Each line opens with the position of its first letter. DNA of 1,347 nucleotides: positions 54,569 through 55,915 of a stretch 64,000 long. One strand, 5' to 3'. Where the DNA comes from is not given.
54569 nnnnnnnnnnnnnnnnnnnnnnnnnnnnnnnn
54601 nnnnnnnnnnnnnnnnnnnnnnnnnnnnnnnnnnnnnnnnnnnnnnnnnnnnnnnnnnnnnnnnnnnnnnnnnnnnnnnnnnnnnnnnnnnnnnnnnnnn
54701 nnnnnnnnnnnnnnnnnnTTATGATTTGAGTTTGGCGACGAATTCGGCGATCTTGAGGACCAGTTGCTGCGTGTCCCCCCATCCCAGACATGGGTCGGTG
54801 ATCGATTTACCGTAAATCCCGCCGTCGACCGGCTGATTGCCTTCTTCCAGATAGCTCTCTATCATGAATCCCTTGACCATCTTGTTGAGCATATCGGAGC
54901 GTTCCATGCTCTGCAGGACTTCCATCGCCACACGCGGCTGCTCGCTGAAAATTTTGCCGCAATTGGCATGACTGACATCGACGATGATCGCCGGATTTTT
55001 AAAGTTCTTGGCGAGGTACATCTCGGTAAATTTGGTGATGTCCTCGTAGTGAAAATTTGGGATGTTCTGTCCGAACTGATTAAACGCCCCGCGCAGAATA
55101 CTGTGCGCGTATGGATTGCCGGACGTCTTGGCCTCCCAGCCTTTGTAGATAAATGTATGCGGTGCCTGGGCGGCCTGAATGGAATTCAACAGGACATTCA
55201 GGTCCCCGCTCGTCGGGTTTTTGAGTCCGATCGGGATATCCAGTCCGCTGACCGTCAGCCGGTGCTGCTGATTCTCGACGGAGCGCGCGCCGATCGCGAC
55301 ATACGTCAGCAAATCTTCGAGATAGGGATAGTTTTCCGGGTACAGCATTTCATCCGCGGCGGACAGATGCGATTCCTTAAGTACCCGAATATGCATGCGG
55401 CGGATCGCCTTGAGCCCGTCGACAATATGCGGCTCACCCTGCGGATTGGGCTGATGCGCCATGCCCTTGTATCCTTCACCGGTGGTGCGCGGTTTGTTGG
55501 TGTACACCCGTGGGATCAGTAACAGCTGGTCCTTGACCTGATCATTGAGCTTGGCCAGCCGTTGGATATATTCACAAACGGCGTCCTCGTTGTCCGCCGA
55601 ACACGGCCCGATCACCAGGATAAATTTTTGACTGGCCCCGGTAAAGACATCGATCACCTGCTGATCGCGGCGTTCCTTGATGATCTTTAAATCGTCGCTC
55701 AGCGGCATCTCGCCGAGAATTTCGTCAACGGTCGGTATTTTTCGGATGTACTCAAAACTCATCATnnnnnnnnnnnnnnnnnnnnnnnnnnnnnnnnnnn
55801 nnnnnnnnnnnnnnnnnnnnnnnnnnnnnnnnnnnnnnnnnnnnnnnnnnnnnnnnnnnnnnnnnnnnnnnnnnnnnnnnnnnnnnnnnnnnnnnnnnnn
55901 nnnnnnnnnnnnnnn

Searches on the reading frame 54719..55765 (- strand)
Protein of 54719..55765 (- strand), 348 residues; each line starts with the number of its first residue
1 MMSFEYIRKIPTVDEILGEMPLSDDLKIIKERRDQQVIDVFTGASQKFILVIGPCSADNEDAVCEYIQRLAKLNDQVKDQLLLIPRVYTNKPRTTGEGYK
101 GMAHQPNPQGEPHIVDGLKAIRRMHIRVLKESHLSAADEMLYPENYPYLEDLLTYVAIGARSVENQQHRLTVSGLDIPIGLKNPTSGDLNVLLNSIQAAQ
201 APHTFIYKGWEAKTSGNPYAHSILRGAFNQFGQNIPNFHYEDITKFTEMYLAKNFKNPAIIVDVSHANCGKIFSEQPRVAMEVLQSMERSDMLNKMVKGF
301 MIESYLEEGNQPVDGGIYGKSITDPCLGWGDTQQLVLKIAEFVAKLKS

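Call 8: find_related_loci(query=window:54719-55765:-, collection=genome_contigs, flank=6000)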
Query window:54719-55765:- (348 aa) in genome_contigs; peptide patterns used: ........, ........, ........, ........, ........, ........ (x = any residue, [..] = any of these).
599 stretches matched a pattern (row limit reached: there are more); 594 encode a relative of the query (tblastn E <= 1e-3); the best 80 are kept; 80 distinct loci.
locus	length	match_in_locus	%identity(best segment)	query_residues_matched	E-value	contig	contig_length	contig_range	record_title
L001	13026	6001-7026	64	2-343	6e-162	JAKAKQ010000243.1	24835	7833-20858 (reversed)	MAG: Nitrospirae bacterium isolate WY4.bin7 NODE_2372_length_24835_cov_1.737534, whole genome shotgun sequence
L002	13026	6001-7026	62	1-342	9e-157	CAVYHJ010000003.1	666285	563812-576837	MAG: uncultured bacterium isolate MFD01231.bin.1.77 genome assembly, contig: contig_13159, whole genome shotgun sequence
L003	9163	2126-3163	62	1-346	2e-155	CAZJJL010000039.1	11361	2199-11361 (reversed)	MAG TPA_asm: uncultured Planctomycetales bacterium isolate SRP278252_co1_68 genome assembly, contig: NODE_10277_length_1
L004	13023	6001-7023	60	2-342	1e-153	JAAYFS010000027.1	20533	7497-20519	MAG: Bacillota bacterium isolate AS09scLD_10 182756_AS09, whole genome shotgun sequence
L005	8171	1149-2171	63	2-342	1e-153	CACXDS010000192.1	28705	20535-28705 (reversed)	MAG: uncultured Lachnospiraceae bacterium isolate RUG11162 genome assembly, contig: RUG11162_asm_192, whole genome shotg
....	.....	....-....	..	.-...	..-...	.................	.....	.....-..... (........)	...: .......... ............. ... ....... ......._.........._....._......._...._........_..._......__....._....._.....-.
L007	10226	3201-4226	62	2-343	5e-153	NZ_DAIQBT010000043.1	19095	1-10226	MAG: Clostridium sp. isolate CTOTU40225 NODE_1976_length_19095_cov_8.836450, whole genome shotgun sequence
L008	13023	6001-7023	60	2-342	1e-152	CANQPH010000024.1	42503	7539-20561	MAG: uncultured Acetatifactor sp. isolate Lapin-012__bin54 genome assembly, contig: Lapin-012__NODE_1538_length_42503_co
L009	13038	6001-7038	61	2-347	3e-151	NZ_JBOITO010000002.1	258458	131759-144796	MAG: Clostridium sp. isolate Enrichment1 NODE_10_length_258458_cov_269.697032, whole genome shotgun sequence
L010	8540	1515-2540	60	2-343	5e-151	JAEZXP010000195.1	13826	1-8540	MAG: Bacillota bacterium isolate OH_PFB_206 k127_440811, whole genome shotgun sequence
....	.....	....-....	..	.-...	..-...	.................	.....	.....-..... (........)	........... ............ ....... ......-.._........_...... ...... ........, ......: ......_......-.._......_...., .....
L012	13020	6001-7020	60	2-341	3e-150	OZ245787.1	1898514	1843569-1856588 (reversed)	MAG: Peptococcia bacterium isolate 432c09d5-6777-4c0a-aed1-c6f0fffbb601 genome assembly, chromosome: 1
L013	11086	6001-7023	61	2-342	4e-150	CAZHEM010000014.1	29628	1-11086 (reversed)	MAG TPA_asm: uncultured Acetatifactor sp. isolate SRP350583_co1_583 genome assembly, contig: NODE_2524_length_29628_cov_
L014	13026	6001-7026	61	1-342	7e-150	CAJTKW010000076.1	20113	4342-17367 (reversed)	MAG TPA_asm: uncultured Acetatifactor sp. isolate MGBC100080 genome assembly, contig: MGBC100080.76, whole genome shotgu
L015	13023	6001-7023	60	2-342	2e-149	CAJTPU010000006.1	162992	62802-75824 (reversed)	MAG TPA_asm: uncultured Lachnospiraceae bacterium isolate MGBC111722 genome assembly, contig: MGBC111722.6, whole genome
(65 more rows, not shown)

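Call 9: search_protein_families(library=pfam, proteins=[window:54719-55765:-], max_evalue=0.01)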
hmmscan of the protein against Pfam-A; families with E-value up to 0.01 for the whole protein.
window:54719-55765:- (348 aa): 1 family
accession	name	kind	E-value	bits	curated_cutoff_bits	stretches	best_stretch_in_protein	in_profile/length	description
PF00793.26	DAHP_synth_1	-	5.6e-49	166.9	25.5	1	35-335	8-268/270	DAHP synthetase I family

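Call 10: find_encoding_contigs(protein=window:54719-55765:-, flank=5000, max_places=10)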
Protein window:54719-55765:- (348 aa): no gene with exactly this product is on record in the collection.

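Call 13: find_homologous_proteins(query=window:54719-55765:-, max_evalue=1e-100)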
Query window:54719-55765:- (348 aa): 7964 proteins with E <= 1e-100 among 8000 candidates; the best 120 are listed.
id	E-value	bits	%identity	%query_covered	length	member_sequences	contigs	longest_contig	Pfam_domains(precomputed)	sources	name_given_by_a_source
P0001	8.6e-233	790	100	100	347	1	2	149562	PF00793.27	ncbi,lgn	-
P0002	2.4e-204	696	87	99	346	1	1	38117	PF00793.27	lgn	-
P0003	1.9e-198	677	84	99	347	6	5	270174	PF00793.27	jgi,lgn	-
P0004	1.6e-187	641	79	99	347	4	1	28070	PF00793.27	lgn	-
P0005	3.4e-181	620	77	99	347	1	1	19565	PF00793.27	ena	-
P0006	1.9e-179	614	80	94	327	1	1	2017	PF00793.27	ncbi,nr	ncbi:MAG: 3-deoxy-7-phosphoheptulonate synthase, partial [Candidatus Omnitrophica bacterium]|nr:3-de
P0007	1.4e-177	608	-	-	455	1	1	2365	PF00793.27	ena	-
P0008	3.2e-174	597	75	99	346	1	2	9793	PF00793.27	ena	-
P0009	4.0e-169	580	71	99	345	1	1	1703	PF00793.27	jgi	jgi:3-deoxy-7-phosphoheptulonate synthase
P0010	1.5e-167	575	-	-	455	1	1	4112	PF00793.27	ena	-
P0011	8.8e-166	569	71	98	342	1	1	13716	PF00793.27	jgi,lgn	-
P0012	1.3e-165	569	70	98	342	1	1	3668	PF00793.27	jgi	jgi:3-deoxy-7-phosphoheptulonate synthase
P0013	4.3e-164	564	68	98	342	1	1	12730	PF00793.27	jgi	jgi:3-deoxy-7-phosphoheptulonate synthase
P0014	6.0e-164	563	69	98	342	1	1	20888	PF00793.27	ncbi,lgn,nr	ncbi:MAG: 3-deoxy-7-phosphoheptulonate synthase [Candidatus Omnitrophica bacterium]|nr:3-deoxy-7-pho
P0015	6.3e-164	563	70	98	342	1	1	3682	PF00793.27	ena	-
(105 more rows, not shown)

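Call 14: find_encoding_contigs(protein=P0002, flank=5000, max_places=4)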
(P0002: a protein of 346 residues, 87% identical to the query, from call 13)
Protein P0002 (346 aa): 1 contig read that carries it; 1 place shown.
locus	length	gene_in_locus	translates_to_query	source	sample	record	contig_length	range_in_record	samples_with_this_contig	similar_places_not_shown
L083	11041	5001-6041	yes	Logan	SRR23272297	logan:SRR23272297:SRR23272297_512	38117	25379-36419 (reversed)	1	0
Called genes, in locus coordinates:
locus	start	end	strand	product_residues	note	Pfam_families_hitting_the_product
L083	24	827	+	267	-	PF04784:DUF547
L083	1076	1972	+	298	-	-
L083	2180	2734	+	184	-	-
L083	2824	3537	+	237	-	PF01522:Polysacc_deac_1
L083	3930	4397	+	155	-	-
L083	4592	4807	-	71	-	-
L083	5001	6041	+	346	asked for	PF00793:DAHP_synth_1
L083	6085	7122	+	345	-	PF00762:Ferrochelatase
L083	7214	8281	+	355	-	PF05201:GlutR_N, PF01488:Shikimate_DH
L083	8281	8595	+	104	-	PF03647:Tmemb_14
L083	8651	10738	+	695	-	PF00324:AA_permease, PF13520:AA_permease_2, PF00359:PTS_EIIA_2, PF02080:TrkA_C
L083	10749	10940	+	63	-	PF09527:ATPase_gene1 (weak)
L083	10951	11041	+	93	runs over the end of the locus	-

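Call 15: find_encoding_contigs(protein=P0003, flank=5000, max_places=6)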
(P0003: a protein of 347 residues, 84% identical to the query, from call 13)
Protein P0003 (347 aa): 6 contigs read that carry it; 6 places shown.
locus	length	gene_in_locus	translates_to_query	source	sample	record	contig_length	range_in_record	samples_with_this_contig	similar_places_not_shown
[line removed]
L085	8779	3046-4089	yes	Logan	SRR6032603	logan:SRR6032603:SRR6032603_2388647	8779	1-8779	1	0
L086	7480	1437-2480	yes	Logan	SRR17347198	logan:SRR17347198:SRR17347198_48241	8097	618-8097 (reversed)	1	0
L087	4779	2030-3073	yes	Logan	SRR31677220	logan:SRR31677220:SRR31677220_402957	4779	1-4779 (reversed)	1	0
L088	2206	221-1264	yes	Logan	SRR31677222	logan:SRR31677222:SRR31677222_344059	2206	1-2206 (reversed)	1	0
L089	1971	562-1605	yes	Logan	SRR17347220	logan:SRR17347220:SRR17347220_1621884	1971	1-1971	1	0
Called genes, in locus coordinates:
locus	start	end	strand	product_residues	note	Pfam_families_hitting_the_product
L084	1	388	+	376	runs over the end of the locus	PF05140:ResB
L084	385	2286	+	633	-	PF01578:Cytochrom_C_asm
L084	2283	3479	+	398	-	PF03453:MoeA_N, PF00994:MoCF_biosynth, PF03454:MoeA_C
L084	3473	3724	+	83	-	PF02597:ThiS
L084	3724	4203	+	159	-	PF00581:Rhodanese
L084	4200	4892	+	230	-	PF03009:GDPD, PF13653:GDPD_2 (weak)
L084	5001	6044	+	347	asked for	PF00793:DAHP_synth_1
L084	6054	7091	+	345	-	PF00762:Ferrochelatase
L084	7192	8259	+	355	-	PF05201:GlutR_N, PF01488:Shikimate_DH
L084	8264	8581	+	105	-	PF03647:Tmemb_14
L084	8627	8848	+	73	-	PF09527:ATPase_gene1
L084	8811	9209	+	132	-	-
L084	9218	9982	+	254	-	PF00119:ATP-synt_A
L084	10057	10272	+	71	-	PF00137:ATP-synt_C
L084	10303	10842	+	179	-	PF00430:ATP-synt_B, PF04612:T2SSM (weak)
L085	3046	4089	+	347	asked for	PF00793:DAHP_synth_1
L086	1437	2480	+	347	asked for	PF00793:DAHP_synth_1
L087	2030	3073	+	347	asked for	PF00793:DAHP_synth_1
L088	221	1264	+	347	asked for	PF00793:DAHP_synth_1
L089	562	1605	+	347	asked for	PF00793:DAHP_synth_1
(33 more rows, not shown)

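Call 16: find_encoding_contigs(protein=P0004, flank=5000, max_places=4)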
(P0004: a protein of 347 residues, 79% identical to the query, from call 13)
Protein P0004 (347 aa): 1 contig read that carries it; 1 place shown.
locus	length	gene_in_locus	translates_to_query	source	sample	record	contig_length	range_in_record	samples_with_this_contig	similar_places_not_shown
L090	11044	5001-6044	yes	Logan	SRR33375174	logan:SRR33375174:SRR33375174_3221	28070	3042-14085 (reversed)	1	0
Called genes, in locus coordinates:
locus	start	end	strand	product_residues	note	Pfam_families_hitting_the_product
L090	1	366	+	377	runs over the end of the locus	PF05140:ResB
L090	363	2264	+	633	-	PF01578:Cytochrom_C_asm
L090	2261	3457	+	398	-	PF03453:MoeA_N, PF00994:MoCF_biosynth, PF03454:MoeA_C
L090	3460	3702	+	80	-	PF02597:ThiS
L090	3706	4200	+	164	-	PF00581:Rhodanese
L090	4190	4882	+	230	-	PF03009:GDPD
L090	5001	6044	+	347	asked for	PF00793:DAHP_synth_1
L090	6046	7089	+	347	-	PF00762:Ferrochelatase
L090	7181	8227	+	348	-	PF05201:GlutR_N, PF01488:Shikimate_DH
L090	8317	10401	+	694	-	PF00324:AA_permease, PF13520:AA_permease_2, PF00359:PTS_EIIA_2, PF02080:TrkA_C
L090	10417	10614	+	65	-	PF09527:ATPase_gene1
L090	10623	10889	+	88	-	-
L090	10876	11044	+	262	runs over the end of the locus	PF00119:ATP-synt_A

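Call 17: find_encoding_contigs(protein=P0005, flank=5000, max_places=4)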
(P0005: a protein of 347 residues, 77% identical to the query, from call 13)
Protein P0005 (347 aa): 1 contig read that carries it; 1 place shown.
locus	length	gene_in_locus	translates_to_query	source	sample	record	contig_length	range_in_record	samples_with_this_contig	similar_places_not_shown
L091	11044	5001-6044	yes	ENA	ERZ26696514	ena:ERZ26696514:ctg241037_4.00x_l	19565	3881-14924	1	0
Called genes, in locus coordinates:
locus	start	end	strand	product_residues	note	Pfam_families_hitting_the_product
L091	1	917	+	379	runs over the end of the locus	PF05140:ResB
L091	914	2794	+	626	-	PF01578:Cytochrom_C_asm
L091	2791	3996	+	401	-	PF03453:MoeA_N, PF00994:MoCF_biosynth, PF03454:MoeA_C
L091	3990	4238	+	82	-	PF02597:ThiS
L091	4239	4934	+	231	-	PF03009:GDPD, PF13653:GDPD_2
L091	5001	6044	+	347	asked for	PF00793:DAHP_synth_1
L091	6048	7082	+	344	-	PF00762:Ferrochelatase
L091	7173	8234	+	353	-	PF05201:GlutR_N, PF01488:Shikimate_DH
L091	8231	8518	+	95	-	PF03647:Tmemb_14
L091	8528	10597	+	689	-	PF00324:AA_permease, PF03222:Trp_Tyr_perm (weak), PF13520:AA_permease_2, PF00359:PTS_EIIA_2, PF02080:TrkA_C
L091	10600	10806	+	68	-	-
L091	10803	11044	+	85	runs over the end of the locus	-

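Call 53: list_cluster_members(proteins=[P0001, P0121, P0129, P0140])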
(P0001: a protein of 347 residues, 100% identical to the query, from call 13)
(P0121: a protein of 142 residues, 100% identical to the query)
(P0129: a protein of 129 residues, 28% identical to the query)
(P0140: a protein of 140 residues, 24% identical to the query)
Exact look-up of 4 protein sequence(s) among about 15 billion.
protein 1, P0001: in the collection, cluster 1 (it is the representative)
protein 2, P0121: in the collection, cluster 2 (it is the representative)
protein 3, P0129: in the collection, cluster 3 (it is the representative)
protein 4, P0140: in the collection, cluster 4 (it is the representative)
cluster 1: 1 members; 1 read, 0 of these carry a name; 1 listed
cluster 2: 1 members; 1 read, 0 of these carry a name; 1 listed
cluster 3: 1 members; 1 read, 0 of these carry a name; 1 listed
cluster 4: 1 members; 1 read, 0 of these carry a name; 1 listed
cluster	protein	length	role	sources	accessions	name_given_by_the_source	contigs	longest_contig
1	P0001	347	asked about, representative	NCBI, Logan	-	-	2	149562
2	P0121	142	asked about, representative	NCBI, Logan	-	-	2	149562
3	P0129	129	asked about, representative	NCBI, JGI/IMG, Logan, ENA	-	-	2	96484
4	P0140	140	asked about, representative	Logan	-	-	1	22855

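Call 54: find_encoding_contigs(protein=P0001, flank=1500, max_places=4)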
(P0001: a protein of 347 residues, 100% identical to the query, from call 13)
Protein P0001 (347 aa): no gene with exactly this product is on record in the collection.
